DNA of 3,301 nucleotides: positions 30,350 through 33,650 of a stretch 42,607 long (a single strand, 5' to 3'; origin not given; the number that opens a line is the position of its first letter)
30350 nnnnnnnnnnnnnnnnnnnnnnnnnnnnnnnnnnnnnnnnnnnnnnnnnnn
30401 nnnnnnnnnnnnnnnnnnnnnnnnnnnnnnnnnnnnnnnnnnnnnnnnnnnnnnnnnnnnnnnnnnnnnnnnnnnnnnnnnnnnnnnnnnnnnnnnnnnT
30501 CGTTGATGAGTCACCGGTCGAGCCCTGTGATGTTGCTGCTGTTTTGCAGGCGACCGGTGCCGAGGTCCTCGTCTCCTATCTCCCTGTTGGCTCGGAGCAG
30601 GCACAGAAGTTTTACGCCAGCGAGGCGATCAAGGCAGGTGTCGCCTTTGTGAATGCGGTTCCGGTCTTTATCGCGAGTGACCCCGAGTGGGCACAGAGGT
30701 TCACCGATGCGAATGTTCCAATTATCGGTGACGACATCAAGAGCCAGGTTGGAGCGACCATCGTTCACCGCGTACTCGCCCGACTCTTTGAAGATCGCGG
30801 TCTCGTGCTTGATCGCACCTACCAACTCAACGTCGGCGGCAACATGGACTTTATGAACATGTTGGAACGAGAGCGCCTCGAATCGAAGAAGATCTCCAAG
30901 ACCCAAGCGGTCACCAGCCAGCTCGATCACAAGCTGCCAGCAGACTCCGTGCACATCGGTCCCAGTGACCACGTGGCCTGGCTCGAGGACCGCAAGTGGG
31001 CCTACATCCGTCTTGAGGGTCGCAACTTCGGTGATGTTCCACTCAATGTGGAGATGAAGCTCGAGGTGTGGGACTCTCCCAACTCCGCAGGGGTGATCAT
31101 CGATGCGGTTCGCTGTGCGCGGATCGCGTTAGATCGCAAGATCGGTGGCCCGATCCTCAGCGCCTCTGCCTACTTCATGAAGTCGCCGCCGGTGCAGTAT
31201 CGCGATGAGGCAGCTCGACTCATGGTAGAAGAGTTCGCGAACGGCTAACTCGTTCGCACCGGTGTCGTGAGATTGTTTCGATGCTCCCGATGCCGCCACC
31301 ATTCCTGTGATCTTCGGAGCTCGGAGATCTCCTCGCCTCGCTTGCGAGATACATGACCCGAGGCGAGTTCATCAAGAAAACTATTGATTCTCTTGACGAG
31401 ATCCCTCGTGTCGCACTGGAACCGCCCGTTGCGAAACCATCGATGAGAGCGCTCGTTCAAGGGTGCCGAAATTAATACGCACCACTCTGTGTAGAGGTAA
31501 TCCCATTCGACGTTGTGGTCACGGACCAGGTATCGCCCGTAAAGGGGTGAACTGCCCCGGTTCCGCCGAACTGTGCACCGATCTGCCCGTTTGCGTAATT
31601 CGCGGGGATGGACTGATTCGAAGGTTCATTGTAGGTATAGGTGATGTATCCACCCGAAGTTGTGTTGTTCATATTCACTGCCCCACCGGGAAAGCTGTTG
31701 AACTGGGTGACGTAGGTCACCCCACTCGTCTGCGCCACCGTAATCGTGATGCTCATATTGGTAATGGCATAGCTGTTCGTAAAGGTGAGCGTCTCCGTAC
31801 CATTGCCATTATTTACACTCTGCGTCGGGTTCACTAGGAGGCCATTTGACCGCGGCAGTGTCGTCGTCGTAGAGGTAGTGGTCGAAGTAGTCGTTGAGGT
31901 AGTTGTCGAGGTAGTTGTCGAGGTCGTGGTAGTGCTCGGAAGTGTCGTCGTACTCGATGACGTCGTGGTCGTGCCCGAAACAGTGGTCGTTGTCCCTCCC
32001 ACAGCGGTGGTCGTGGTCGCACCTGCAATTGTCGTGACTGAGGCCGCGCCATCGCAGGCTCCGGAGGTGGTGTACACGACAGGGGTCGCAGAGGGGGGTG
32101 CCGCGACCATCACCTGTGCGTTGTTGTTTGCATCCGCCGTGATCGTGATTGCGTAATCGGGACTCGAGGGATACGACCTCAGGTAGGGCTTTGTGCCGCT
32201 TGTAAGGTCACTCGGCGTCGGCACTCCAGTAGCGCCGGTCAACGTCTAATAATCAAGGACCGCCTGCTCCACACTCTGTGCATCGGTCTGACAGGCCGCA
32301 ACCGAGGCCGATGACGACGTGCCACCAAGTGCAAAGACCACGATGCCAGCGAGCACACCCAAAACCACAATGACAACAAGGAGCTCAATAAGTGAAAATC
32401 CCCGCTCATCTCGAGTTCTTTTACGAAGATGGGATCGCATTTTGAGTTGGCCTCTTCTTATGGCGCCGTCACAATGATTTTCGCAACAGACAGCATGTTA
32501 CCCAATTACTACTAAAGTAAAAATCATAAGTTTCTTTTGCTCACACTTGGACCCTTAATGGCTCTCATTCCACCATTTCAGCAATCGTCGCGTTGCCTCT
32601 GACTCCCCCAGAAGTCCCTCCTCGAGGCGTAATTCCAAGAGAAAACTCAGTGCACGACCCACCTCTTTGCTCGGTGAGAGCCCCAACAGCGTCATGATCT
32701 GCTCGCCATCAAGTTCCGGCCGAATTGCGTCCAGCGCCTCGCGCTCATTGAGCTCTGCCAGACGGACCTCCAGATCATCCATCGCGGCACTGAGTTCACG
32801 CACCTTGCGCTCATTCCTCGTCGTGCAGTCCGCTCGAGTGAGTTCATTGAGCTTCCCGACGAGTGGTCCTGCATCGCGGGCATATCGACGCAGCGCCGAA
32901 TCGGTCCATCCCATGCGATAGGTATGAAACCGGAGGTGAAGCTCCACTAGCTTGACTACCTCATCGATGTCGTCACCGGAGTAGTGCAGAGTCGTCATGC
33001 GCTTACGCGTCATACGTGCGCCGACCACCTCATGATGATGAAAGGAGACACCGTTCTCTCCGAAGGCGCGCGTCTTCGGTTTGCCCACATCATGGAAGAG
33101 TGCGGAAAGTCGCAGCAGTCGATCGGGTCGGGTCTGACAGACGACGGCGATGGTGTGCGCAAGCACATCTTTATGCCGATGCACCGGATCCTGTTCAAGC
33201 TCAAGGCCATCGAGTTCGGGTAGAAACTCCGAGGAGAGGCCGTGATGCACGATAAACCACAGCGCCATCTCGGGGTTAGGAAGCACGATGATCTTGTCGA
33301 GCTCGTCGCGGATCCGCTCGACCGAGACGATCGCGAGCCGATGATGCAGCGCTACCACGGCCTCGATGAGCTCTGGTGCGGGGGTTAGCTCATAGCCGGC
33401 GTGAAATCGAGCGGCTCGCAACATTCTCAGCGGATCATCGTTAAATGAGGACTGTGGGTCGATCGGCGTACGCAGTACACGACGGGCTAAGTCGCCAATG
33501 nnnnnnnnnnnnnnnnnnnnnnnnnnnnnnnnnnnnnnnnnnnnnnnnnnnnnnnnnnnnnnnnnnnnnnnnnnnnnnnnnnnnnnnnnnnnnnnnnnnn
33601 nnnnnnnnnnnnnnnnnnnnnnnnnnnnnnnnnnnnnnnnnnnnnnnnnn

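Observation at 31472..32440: Type IV pilin-like gene split by a single in-frame TAG: pseudogene, read-through, or PilA-N/PilA-C-style split pilin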

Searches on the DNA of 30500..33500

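Call 65: search_rna_families(source=window, start=30500, end=33500, threshold=evalue, max_evalue=1)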
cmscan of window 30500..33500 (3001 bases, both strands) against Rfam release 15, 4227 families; matches with E-value up to 1: 1.
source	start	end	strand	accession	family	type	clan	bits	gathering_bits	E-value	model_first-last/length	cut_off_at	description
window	31639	31698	+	RF02186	ST7-OT3_4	Gene; lncRNA;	-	16.3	80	0.87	1-73/73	no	ST7 overlapping transcript 3 conserved region 4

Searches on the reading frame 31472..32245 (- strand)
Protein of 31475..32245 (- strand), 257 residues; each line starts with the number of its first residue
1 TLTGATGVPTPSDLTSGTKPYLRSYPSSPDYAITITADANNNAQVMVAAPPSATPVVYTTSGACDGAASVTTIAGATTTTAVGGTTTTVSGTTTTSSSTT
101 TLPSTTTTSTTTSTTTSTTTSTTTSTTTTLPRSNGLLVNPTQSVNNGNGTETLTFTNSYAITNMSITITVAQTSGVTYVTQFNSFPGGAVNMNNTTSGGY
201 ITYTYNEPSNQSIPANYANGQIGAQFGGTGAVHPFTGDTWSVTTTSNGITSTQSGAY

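Call 6: search_protein_families(library=pfam, proteins=[window:31475-32245:-], max_evalue=1)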
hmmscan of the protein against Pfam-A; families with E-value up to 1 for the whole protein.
seq(257 aa): 0 families

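Call 7: search_protein_families(library=ncbifam, proteins=[window:31475-32245:-], max_evalue=1)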
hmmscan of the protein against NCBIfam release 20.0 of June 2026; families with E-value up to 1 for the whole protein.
seq(257 aa): 0 families

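Call 19: find_encoding_contigs(protein=window:31472-32242:-, flank=10000, max_places=6)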
Protein window:31472-32242:- (256 aa): no gene with exactly this product is on record in the collection.

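Call 43: predict_structure(alignment_id=A4)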
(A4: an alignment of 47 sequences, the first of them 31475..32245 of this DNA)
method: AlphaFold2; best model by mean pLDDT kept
length: 257 residues; sequences in the alignment: 47
mean_pLDDT: 77.3   pTM: 0.54
mean pLDDT of the five models: 77.3, 77.0, 74.7, 74.6, 72.5
residues with pLDDT >= 90: 105; 70-90: 75; 50-70: 27; < 50: 50
segments of 3 or more residues with pLDDT < 50: 1-3, 67-82, 86-101, 106-109, 111-118
pLDDT, mean of each block of 10 residues (from residue 1): 62 82 83 85 82 79 55 37 46 43 49 46 57 85 94 95 97 94 89 96 95 91 94 91 95 93
secondary structure, 60 per line:
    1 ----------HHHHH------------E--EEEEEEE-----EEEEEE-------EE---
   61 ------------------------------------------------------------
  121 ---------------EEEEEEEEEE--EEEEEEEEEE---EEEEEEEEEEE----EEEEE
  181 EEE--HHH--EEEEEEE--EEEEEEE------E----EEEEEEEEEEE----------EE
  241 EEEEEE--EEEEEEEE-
elements in order: H11-15 E31-37 E43-48 E136-145 E148-157 E161-171 E176-183 E191-197 E200-206 E218-228 E239-246 E249-256
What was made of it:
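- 32045..32245 (-): Remainder of the pilin head module (read-through residues 66-132), with the conserved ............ motif, a small beta-sheet and C129. The AF2 model of the window's downstream part has pLDDT about 80-85 for residues 11-60, with strands 31-37 and 43-48 (call 43).
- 31853..32044 (-): Thr/Ser-rich disordered linker (read-through residues about 133-196). It contains a 12-nt tandem repeat (TSTT units) at 31866-31924. pLDDT is below 50 in model residues 67-118 (call 43).
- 31475..31852 (-): C-terminal beta-sandwich module of about 125 aa (read-through residues 197-322). It is CBM-like and belongs to no Pfam family. AF2 pLDDT is above 90 with nine strands (call 43).
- On Type IV pilin / class III signal peptide proteins: The window's downstream part models the same strands (call 43).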

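Call 46: fold_search(model_id=the predicted structure, library=pdb)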
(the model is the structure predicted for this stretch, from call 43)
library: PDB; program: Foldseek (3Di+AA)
matches with E <= 10: 1784; with E <= 0.001: 18
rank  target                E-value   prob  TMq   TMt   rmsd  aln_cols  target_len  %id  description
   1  6qfs_B                1.5e-04  1.00  0.26  0.50   5.4       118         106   25  Chargeless variant of the Cellulose-binding domain from Cellulomonas fimi (released 2019-12-18)
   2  2jh2_C                1.7e-04  1.00  0.29  0.48   5.2       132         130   12  X-ray crystal structure of a cohesin-like module from Clostridium perfringens (released 2007-11-06)
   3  2y7l_A                2.4e-04  1.00  0.29  0.25   5.9       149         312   13  Structure of N-terminal domain of Candida albicans Als9-2 in complex with human fibrinogen gamma peptide (released 2011-10-05)
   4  4lee_A                3.2e-04  1.00  0.29  0.25   5.4       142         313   13  Structure of the Als3 adhesin from Candida albicans, residues 1-313 (mature sequence), triple mutant in the binding ca (released 2014-05-14)
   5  8ose                  3.8e-04  1.00  0.27  0.13   3.5        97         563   14  C. perfringens chitinase CP4_3455 in complex with inhibitor bisdionin C (released 2023-07-12)
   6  2y7o                  3.8e-04  1.00  0.27  0.23   6.7       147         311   15  Structure of N-terminal domain of Candida albicans als9-2 - G299W mutant (released 2011-10-05)
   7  2jh2_A                4.0e-04  1.00  0.30  0.48   5.1       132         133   12  X-ray crystal structure of a cohesin-like module from Clostridium perfringens (released 2007-11-06)
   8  6qfs_F                5.0e-04  1.00  0.26  0.50   5.4       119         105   24  Chargeless variant of the Cellulose-binding domain from Cellulomonas fimi (released 2019-12-18)
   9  3l81_A                5.2e-04  1.00  0.31  0.31   4.5       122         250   15  Crystal structure of adaptor protein complex 4 (AP-4) mu4 subunit C-terminal domain, in complex with a sorting peptide (released 2010-06-02)
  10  2jh2_B                5.5e-04  1.00  0.30  0.48   5.2       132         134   11  X-ray crystal structure of a cohesin-like module from Clostridium perfringens (released 2007-11-06)
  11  3rkp_A                5.8e-04  1.00  0.27  0.21   6.0       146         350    9  Crystal structure of BcpA*(D312A), the major pilin subunit of Bacillus cereus (released 2012-05-30)
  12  8oye_A                6.2e-04  1.00  0.28  0.14   3.4        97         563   14  Clostridium perfringens chitinase CP4_3455 E196Q with chitin (released 2023-07-12)
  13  3rkp_B                6.9e-04  1.00  0.29  0.23   5.7       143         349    9  Crystal structure of BcpA*(D312A), the major pilin subunit of Bacillus cereus (released 2012-05-30)
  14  8t2v_A                7.3e-04  1.00  0.29  0.10   6.2       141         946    7  Cryo-EM Structures of Full-length Integrin alphaIIbbeta3 in Native Lipids (released 2023-07-26)
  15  2w1n                  8.1e-04  1.00  0.30  0.33   5.1       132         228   11  cohesin and fibronectin type-III double module construct from the Clostridium perfringens glycoside hydrolase GH84C (released 2009-02-03)
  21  3ndy_E                1.2e-03  1.00  0.25  0.46   5.8       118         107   17  The structure of the catalytic and carbohydrate binding domain of endoglucanase D from Clostridium cellulovorans (released 2010-09-08)
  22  6qfs_A                1.3e-03  1.00  0.27  0.52   5.3       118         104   25  Chargeless variant of the Cellulose-binding domain from Cellulomonas fimi (released 2019-12-18)
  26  5dhd                  1.4e-03  1.00  0.24  0.51   5.7       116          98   16  Crystal structure of ChBD2 from Thermococcus kodakarensis KOD1 (released 2016-02-10)
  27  2czn_MODEL_1_A        1.5e-03  1.00  0.27  0.56   6.2       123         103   13  Solution structure of the chitin-binding domain of hyperthermophilic chitinase from pyrococcus furiosus (released 2006-07-18)
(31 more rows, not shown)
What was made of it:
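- On CBM2 (CAZy) / Pfam CBM_2: Foldseek gives 6qfs E 1.5e-4 with TM 0.50, plus 3ndy, 5dhd and 2czn (call 46).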
